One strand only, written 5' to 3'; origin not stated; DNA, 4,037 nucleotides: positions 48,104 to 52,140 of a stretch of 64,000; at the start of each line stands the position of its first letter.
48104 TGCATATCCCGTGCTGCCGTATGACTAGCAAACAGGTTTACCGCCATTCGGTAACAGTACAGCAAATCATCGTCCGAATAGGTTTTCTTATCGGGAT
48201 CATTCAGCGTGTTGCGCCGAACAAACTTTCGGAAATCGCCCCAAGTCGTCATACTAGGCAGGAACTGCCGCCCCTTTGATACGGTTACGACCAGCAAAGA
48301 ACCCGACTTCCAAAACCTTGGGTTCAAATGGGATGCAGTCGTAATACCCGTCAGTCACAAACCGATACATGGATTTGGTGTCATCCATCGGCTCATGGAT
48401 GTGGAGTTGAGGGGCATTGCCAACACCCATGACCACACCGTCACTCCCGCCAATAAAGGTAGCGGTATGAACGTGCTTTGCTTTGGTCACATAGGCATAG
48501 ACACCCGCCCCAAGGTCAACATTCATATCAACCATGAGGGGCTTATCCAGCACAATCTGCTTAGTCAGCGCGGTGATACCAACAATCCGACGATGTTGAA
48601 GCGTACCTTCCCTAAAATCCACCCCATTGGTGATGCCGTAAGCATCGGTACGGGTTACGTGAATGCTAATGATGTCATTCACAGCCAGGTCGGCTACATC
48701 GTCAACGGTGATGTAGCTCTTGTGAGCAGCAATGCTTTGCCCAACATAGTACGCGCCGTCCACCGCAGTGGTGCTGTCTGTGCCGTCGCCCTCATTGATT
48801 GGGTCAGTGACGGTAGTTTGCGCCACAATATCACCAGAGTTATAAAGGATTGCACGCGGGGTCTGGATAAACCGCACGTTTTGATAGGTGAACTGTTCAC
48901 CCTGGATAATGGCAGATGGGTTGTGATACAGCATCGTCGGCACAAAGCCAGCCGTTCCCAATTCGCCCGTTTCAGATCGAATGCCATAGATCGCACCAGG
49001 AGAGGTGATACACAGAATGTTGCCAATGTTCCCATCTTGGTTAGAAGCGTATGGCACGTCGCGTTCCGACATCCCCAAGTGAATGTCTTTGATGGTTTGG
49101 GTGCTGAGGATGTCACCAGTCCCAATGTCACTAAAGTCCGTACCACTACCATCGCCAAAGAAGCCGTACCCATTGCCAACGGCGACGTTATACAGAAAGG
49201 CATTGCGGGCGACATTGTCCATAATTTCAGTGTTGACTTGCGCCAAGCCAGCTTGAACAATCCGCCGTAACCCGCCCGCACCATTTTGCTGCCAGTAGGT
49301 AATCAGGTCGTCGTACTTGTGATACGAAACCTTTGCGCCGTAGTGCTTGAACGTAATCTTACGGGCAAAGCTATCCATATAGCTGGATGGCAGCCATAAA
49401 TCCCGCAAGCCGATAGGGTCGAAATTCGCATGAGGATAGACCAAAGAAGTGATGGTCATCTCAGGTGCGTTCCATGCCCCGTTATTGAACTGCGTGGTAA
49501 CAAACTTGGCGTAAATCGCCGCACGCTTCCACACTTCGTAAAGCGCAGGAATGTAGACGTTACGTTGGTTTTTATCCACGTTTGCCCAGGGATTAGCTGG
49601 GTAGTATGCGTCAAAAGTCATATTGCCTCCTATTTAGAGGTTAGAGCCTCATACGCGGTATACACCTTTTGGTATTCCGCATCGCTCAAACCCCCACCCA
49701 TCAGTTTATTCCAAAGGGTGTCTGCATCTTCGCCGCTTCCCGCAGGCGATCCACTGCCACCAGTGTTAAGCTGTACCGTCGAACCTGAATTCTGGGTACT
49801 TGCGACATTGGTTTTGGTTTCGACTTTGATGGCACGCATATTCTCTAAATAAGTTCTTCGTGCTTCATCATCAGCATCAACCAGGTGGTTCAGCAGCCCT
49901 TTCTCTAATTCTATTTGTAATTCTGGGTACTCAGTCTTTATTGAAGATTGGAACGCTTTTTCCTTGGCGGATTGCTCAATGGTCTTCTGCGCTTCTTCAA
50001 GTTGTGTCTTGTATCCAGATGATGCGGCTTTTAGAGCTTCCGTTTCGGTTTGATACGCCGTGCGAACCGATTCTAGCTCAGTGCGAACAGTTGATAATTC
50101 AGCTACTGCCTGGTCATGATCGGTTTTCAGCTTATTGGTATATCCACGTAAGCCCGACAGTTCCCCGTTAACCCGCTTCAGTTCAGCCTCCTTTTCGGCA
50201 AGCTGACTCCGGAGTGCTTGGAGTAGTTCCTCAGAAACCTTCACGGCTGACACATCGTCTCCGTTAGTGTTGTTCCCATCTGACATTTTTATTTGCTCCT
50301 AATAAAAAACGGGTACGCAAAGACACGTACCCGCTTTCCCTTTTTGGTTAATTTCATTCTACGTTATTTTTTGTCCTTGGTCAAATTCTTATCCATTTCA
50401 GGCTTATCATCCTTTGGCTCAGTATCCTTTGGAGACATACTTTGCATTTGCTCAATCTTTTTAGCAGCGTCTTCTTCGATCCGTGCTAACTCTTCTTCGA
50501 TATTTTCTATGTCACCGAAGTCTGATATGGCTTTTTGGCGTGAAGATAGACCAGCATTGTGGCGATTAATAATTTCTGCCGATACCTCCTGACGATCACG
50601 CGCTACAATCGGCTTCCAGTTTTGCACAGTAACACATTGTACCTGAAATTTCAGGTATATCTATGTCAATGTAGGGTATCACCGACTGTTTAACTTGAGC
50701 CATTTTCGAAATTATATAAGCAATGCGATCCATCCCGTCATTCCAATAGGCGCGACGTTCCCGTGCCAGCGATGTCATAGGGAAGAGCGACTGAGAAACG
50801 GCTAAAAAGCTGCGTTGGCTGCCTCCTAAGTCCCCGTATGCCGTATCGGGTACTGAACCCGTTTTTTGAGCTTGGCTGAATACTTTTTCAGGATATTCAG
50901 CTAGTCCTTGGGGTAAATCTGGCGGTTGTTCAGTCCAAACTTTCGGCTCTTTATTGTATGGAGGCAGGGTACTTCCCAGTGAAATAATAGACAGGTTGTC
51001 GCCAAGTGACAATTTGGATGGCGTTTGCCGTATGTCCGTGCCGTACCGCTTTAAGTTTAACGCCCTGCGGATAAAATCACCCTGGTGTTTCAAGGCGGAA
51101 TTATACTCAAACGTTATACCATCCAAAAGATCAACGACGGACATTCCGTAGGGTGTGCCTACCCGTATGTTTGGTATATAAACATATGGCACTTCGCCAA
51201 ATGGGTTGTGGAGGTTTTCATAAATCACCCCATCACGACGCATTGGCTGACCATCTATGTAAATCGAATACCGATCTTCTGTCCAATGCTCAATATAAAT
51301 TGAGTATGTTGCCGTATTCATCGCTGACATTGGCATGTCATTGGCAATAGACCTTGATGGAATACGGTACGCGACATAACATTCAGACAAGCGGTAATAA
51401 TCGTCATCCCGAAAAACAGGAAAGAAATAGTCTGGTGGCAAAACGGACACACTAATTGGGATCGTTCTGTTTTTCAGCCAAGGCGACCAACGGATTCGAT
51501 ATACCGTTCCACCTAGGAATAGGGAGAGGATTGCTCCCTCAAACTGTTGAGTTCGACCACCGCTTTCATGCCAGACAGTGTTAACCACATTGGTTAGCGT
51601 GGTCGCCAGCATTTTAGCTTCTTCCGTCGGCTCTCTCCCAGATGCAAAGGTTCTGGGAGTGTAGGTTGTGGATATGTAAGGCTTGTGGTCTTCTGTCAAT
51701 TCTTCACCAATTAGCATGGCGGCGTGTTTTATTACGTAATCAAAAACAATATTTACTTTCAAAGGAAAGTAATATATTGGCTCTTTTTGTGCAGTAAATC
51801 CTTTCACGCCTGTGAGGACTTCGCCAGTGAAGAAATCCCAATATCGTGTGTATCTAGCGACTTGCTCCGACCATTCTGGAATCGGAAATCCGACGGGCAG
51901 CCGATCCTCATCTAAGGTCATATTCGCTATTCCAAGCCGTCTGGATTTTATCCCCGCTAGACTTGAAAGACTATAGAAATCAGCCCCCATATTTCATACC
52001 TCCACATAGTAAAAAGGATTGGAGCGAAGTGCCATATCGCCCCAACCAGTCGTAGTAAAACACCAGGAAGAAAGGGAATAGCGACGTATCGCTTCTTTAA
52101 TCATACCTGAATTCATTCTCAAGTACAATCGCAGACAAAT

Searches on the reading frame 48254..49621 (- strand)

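Call 9: search_protein_families(library=phrogs, proteins=[window:48254-49621:-], max_evalue=0.00001)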
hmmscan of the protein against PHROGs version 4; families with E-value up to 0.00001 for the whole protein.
window:48254-49621:- (455 aa): 1 family
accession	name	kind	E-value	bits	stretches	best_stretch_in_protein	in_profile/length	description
phrog_1357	-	head and packaging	1.1e-07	32.1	1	131-287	144-279/356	major head protein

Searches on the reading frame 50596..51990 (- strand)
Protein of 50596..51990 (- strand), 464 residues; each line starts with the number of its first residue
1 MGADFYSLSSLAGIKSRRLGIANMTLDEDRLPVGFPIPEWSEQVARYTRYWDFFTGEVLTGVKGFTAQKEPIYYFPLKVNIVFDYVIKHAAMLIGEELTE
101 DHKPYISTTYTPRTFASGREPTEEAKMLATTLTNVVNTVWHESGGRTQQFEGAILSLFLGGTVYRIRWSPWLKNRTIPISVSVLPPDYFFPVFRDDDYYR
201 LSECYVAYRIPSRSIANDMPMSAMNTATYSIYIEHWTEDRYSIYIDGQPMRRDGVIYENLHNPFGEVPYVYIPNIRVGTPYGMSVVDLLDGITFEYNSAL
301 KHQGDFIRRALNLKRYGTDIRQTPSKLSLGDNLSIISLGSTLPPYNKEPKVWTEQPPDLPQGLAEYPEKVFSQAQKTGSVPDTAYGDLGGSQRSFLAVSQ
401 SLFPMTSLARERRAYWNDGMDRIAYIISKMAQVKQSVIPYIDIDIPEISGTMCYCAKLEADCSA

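Call 9: search_protein_families(library=phrogs, proteins=[window:50596-51990:-], max_evalue=0.00001)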
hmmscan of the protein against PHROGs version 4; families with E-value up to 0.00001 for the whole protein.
window:50596-51990:- (464 aa): 1 family
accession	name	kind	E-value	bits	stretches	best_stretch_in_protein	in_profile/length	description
phrog_64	-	head and packaging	9.5e-08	31.9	1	155-441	172-440/547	portal protein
